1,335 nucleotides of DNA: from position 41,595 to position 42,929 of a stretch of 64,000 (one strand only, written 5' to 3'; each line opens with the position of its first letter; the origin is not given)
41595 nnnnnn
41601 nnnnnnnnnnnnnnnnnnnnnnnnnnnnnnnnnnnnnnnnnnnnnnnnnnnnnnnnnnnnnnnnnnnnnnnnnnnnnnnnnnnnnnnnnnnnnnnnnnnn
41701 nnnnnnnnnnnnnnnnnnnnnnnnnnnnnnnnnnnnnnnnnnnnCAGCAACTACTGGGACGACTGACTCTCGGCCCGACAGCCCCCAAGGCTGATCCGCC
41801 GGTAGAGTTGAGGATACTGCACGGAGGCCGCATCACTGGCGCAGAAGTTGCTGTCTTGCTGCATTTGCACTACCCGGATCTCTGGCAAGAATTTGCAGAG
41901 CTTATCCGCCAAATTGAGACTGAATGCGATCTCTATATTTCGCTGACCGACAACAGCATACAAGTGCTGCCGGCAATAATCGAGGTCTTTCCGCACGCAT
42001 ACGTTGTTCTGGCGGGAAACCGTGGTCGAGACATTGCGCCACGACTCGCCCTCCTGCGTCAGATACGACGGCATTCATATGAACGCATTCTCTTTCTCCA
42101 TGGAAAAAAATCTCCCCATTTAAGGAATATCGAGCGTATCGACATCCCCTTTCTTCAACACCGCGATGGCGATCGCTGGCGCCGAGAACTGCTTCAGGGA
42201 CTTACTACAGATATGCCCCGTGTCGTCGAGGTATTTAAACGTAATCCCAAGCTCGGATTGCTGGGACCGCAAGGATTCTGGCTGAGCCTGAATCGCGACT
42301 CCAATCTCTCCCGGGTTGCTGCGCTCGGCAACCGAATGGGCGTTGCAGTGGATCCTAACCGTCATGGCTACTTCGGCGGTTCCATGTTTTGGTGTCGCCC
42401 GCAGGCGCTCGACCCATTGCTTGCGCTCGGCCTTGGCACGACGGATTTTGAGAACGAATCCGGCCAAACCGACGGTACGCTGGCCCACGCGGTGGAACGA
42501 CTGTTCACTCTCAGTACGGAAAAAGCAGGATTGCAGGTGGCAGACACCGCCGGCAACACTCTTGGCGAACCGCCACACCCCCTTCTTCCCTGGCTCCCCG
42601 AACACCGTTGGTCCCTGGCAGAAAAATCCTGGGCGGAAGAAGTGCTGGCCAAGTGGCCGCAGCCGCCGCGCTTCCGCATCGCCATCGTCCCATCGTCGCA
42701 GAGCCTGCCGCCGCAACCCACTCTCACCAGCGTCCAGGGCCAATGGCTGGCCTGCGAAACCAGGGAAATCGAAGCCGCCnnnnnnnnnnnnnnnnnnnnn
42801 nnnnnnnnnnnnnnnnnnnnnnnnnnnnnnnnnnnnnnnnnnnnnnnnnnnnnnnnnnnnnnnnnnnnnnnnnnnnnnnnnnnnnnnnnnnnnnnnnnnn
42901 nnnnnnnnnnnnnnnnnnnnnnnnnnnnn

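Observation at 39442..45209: Low-GC glycosylation island after flgL with a five-domain 1469-aa methyltransferase/glycosyltransferase fusion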

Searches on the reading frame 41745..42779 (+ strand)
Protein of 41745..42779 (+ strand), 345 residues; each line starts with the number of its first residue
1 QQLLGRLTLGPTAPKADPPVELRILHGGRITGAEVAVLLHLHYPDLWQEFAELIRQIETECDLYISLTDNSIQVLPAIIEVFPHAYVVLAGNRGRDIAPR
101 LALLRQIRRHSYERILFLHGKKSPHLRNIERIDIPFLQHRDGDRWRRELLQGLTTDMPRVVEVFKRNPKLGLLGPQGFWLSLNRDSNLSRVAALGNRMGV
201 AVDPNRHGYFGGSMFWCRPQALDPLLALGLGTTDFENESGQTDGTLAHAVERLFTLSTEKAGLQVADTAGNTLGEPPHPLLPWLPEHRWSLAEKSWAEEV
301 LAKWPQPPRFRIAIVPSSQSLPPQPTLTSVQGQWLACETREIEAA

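Call 73: predict_structure(alignment_id=A3)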
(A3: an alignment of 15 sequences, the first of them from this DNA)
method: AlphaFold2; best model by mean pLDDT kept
length: 345 residues; sequences in the alignment: 15
mean_pLDDT: 81.9   pTM: 0.75
mean pLDDT of the five models: 81.9, 80.7, 80.5, 80.4, 79.9
residues with pLDDT >= 90: 176; 70-90: 80; 50-70: 56; < 50: 33
segments of 3 or more residues with pLDDT < 50: 1-19, 279-289
pLDDT, mean of each block of 10 residues (from residue 1): 34 42 88 92 96 89 96 97 96 90 93 93 84 87 93 88 93 96 92 91 91 94 94 77 81 96 94 76 43 63 70 64 56 64 59
secondary structure, 60 per line:
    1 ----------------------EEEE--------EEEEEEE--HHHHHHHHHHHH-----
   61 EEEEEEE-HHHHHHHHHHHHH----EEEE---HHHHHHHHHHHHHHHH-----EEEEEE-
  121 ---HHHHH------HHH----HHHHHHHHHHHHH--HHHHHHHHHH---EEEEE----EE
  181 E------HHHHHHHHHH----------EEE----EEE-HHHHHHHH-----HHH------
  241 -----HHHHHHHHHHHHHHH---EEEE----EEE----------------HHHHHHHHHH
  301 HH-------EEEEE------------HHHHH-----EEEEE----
elements in order: E23-26 E35-41 H44-55 E61-67 H69-81 E86-89 H93-108 E114-119 H124-128 H142-154 H157-166 E170-174 E179-181 H188-197 E208-210 E215-217 H219-226 H246-260 E264-267 E272-274 H291-302 E310-314 H327-331 E337-341

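Call 78: fold_search(model_id=the predicted structure, library=pdb)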
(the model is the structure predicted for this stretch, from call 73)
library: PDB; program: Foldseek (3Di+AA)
matches with E <= 10: 1466; with E <= 0.001: 13
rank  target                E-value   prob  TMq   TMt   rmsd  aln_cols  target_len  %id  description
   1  2y4m_A                1.4e-04  1.00  0.35  0.32   7.5       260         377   11  MANNOSYLGLYCERATE SYNTHASE IN COMPLEX WITH GDP-Mannose (released 2011-02-02)
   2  9nyf_A                2.4e-04  1.00  0.35  0.38  12.7       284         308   10  Cryo-EM structure of the glycosyltransferase GtrB (tetramer volume) (released 2025-12-17)
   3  2y4j_B                3.1e-04  1.00  0.34  0.31   7.6       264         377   10  MANNOSYLGLYCERATE SYNTHASE IN COMPLEX WITH LACTATE (released 2011-02-02)
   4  9nyd_C                3.9e-04  1.00  0.34  0.38   7.0       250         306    9  Cryo-EM structure of the glycosyltransferase GtrB in the pre-catalysis and product-bound state (released 2025-12-17)
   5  5mlz                  3.9e-04  1.00  0.32  0.32  13.2       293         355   10  Dolichyl phosphate mannose synthase in complex with GDP and Mg2+ (released 2017-08-09)
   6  9nyc_A                5.0e-04  1.00  0.36  0.38  13.2       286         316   10  Cryo-EM structure of the glycosyltransferase GtrB in the substrate-bound state (released 2025-12-17)
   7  9fmz_A                5.4e-04  0.99  0.34  0.16  14.5       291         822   12  Cryo-EM structure of the c-di-GMP-bound synthase:pEtN transferase complex (BcsA-Bct-G3) from the E. coli cellulose sec (released 2024-10-16)
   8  2y4l_B                6.1e-04  0.99  0.34  0.32  16.7       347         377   11  MANNOSYLGLYCERATE SYNTHASE IN COMPLEX WITH Manganese and GDP (released 2011-02-02)
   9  9nyd_B                6.5e-04  1.00  0.33  0.37   7.3       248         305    9  Cryo-EM structure of the glycosyltransferase GtrB in the pre-catalysis and product-bound state (released 2025-12-17)
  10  8zwp_B                8.8e-04  0.99  0.35  0.43  12.3       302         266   10  Structure-Based Mechanism and Specificity of Human Galactosyltransferase B3GalT5 (released 2025-04-09)
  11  1foa                  9.3e-04  0.93  0.31  0.31  14.3       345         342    9  CRYSTAL STRUCTURE OF N-ACETYLGLUCOSAMINYLTRANSFERASE I (released 2001-05-16)
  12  5eke_C                9.9e-04  1.00  0.34  0.38   7.5       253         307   10  Structure of the polyisoprenyl-phosphate glycosyltransferase GtrB (F215A mutant) (released 2016-01-06)
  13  9nye_A                9.9e-04  1.00  0.36  0.39  10.8       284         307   10  Cryo-EM structure of the glycosyltransferase GtrB in the apo state (octamer volume) (released 2025-12-17)
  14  1fo9                  1.1e-03  0.96  0.32  0.34  14.2       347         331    8  CRYSTAL STRUCTURE OF N-ACETYLGLUCOSAMINYLTRANSFERASE I (released 2001-04-25)
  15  5ekp_D                1.1e-03  1.00  0.35  0.40   7.0       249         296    8  Structure of the polyisoprenyl-phosphate glycosyltransferase GtrB (WT) (released 2016-01-06)
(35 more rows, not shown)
